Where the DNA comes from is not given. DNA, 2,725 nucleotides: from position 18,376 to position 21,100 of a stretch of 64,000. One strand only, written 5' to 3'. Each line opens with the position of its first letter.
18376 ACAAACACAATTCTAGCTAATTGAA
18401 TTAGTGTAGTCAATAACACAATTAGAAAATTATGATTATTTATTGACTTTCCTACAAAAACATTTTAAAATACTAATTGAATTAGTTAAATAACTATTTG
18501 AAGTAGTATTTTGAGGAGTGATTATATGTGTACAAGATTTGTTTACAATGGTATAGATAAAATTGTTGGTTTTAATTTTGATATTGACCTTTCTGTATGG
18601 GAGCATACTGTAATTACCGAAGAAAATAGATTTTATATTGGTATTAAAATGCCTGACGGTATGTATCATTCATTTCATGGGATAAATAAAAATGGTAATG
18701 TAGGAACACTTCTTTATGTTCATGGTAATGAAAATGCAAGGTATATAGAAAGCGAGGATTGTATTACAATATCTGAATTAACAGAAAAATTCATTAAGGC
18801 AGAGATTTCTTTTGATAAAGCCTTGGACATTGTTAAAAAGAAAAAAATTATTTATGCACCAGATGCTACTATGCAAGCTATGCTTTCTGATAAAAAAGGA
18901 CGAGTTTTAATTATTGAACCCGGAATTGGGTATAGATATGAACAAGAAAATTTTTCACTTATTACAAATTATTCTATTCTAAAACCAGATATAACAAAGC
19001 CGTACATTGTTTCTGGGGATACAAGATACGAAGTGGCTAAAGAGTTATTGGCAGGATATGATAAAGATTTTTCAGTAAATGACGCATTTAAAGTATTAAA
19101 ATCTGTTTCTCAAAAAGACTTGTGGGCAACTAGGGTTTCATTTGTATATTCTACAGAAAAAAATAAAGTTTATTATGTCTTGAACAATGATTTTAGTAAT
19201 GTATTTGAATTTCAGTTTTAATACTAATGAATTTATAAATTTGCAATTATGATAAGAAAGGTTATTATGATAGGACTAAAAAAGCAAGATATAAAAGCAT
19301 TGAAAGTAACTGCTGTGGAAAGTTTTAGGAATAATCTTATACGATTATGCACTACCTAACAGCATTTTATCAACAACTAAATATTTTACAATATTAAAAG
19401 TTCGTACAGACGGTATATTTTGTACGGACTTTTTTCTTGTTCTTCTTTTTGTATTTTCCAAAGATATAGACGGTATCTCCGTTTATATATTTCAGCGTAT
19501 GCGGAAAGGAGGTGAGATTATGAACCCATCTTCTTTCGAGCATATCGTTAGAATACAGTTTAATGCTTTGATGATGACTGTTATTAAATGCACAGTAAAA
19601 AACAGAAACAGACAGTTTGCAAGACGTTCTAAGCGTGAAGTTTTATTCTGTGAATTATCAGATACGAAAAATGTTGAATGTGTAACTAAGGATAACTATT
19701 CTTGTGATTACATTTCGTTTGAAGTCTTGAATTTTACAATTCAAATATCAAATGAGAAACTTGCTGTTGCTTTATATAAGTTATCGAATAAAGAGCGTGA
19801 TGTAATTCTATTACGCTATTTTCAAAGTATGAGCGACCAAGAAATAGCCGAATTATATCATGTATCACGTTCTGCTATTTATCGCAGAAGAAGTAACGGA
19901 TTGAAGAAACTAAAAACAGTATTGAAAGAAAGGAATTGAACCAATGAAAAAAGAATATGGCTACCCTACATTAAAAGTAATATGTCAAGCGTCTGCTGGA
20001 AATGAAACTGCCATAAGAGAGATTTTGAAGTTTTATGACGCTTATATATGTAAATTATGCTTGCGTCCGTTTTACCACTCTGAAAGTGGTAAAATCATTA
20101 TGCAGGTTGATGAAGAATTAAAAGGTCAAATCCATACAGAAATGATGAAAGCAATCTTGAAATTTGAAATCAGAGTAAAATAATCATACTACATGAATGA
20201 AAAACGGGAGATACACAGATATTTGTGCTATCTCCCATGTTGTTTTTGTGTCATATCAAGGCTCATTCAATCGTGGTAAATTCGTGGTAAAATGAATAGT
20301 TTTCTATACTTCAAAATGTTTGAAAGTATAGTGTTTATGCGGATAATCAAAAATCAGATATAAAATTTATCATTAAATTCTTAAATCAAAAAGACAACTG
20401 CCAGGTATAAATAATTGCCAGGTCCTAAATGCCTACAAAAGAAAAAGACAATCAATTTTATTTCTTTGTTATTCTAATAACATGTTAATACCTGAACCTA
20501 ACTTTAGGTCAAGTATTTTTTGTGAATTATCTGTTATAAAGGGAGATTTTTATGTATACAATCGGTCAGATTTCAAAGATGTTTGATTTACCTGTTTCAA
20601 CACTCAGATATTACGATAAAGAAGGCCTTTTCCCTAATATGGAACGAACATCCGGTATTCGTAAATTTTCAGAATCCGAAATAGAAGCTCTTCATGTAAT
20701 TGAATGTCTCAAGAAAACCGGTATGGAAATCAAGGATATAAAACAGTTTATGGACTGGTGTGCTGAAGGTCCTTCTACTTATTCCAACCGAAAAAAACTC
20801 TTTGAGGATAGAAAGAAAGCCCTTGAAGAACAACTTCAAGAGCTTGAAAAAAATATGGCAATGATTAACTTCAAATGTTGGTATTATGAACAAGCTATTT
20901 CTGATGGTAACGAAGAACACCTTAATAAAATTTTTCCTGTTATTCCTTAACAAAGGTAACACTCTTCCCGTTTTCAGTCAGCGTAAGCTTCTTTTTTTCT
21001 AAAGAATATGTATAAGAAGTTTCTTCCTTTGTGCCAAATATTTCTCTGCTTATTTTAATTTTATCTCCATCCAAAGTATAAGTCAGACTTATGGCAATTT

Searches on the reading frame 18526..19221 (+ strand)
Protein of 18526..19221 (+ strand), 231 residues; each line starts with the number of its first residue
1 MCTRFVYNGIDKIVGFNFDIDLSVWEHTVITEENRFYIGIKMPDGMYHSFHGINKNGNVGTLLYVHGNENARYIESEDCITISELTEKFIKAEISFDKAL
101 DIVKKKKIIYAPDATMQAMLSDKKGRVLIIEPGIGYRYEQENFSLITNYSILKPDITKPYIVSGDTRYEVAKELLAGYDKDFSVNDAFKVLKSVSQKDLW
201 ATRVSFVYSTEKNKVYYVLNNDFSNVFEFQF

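Call 35: search_protein_families(library=pfam, proteins=[window:18526-19221:+], max_evalue=0.01)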
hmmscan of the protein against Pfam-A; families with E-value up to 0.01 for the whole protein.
window:18526-19221:+ (231 aa): 0 families

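Call 41: search_solved_structures(query=window:18526-19221:+, max_evalue=1)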
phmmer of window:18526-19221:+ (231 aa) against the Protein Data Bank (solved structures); distinct sequences matched with E-value up to 1: 2.
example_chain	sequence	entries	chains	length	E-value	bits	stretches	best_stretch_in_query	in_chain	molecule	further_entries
7svk_A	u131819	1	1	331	0.69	12.7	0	1-48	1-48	Choloylglycine hydrolase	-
6nb3_L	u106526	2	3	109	0.8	12.5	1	25-77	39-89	LCA60 light chain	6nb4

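Call 42: search_protein_families(library=ncbifam, proteins=[window:18526-19221:+], max_evalue=0.01)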
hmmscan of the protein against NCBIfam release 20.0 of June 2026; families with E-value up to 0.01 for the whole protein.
window:18526-19221:+ (231 aa): 0 families

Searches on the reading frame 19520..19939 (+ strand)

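Call 35: search_protein_families(library=pfam, proteins=[window:19520-19939:+], max_evalue=0.01)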
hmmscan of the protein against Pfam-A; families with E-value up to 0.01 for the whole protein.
window:19520-19939:+ (139 aa): 9 families
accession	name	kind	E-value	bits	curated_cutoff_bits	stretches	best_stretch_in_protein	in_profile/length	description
PF04545.22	Sigma70_r4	-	9.4e-12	44.7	24.1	1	84-132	1-49/50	Sigma-70, region 4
PF08281.18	Sigma70_r4_2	-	1.4e-10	41.1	25.7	1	80-131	3-54/54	Sigma-70, region 4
PF04297.20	UPF0122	-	8.1e-05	23.2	22.7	1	88-123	18-53/101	Putative helix-turn-helix protein, YlxM / p13 like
PF13384.12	HTH_23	-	0.00081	19.6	24.6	1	97-125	11-39/50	Homeodomain-like domain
PF07638.17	Sigma70_ECF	-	0.0036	17.6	21.1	1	84-123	132-171/185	ECF sigma factor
PF02796.21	HTH_7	-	0.0057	17.2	23.8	1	88-122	6-40/45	Helix-turn-helix domain of resolvase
PF12728.13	HTH_17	-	0.006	17.3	27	1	104-132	2-31/51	Helix-turn-helix domain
PF20432.4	Xre-like-HTH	-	0.0061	17.3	25.8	0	104-136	24-55/63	Antitoxin Xre-like helix-turn-helix domain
PF13518.12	HTH_28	-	0.0069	16.9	25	0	96-124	5-33/52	Helix-turn-helix domain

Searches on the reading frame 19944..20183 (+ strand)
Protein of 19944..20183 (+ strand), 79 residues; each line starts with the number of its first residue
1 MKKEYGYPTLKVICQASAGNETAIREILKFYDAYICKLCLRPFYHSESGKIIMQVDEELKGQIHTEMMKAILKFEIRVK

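Call 35: search_protein_families(library=pfam, proteins=[window:19944-20183:+], max_evalue=0.01)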
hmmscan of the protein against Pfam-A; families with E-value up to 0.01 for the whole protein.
window:19944-20183:+ (79 aa): 1 family
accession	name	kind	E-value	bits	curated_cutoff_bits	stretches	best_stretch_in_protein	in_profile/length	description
PF12645.13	HTH_16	-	9.6e-25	86.9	22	1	11-75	2-65/65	Helix-turn-helix domain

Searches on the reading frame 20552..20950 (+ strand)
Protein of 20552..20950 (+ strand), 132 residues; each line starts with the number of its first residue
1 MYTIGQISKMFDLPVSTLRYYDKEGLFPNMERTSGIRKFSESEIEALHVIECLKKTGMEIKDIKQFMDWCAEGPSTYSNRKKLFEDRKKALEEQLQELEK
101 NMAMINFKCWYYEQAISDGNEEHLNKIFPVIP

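Call 26: find_encoding_contigs(protein=window:20552-20950:+, flank=10000, max_places=10)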
Protein window:20552-20950:+ (132 aa): 22 contigs read that carry it; 6 places shown.
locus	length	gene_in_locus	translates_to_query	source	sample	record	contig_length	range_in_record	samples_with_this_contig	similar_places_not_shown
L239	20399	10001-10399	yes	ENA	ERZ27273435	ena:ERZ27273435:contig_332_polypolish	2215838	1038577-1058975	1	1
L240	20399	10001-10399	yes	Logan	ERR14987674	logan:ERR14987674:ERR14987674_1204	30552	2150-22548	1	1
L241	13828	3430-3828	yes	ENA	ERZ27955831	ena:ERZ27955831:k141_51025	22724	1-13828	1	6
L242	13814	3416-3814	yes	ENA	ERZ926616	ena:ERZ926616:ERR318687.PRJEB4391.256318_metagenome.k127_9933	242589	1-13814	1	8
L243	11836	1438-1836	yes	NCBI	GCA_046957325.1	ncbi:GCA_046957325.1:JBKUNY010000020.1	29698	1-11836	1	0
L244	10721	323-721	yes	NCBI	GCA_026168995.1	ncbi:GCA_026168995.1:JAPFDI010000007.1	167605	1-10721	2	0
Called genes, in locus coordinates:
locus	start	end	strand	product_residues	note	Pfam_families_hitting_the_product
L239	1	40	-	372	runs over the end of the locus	PF01966:HD, PF13286:HD_assoc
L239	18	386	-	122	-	PF12670:DUF3792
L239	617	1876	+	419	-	PF01595:CNNM, PF00571:CBS (weak), PF03471:CorC_HlyC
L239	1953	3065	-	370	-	-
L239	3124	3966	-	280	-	-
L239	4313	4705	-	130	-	-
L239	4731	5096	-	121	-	-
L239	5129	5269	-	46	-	-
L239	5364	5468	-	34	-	-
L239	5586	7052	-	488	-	-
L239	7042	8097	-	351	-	PF00437:T2SSE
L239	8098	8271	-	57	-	-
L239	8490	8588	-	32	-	-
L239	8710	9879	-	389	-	PF00465:Fe-ADH, PF13685:Fe-ADH_2, PF25137:ADH_Fe_C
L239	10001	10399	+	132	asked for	PF00376:MerR, PF13411:MerR_1, PF09278:MerR-DNA-bind (weak)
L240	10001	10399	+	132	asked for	PF00376:MerR, PF13411:MerR_1, PF09278:MerR-DNA-bind (weak)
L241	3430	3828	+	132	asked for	PF00376:MerR, PF13411:MerR_1, PF09278:MerR-DNA-bind (weak)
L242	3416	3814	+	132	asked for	PF00376:MerR, PF13411:MerR_1, PF09278:MerR-DNA-bind (weak)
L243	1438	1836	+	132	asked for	PF00376:MerR, PF13411:MerR_1, PF09278:MerR-DNA-bind (weak)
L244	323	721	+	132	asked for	PF00376:MerR, PF13411:MerR_1, PF09278:MerR-DNA-bind (weak)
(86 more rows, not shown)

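Call 35: search_protein_families(library=pfam, proteins=[window:20552-20950:+], max_evalue=0.01)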
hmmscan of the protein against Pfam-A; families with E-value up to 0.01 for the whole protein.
window:20552-20950:+ (132 aa): 6 families
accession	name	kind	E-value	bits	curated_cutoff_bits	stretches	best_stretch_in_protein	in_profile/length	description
PF13411.12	MerR_1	-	9.3e-19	67.7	21.6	1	2-68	1-67/69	MerR HTH family regulatory protein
PF00376.29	MerR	-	3.5e-11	43.2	28.2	1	3-37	1-36/38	MerR family regulatory protein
PF09278.17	MerR-DNA-bind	-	9.7e-06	26.6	25.4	1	45-104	2-61/65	MerR, DNA binding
PF12728.13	HTH_17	-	0.0014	19.3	27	1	1-46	1-45/51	Helix-turn-helix domain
PF10931.13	DUF2735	-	0.0025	18.8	25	1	79-118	11-50/52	Protein of unknown function (DUF2735)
PF10197.14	Cir_N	-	0.0026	18.3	22.6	0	74-99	4-29/37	N-terminal domain of CBF1 interacting co-repressor CIR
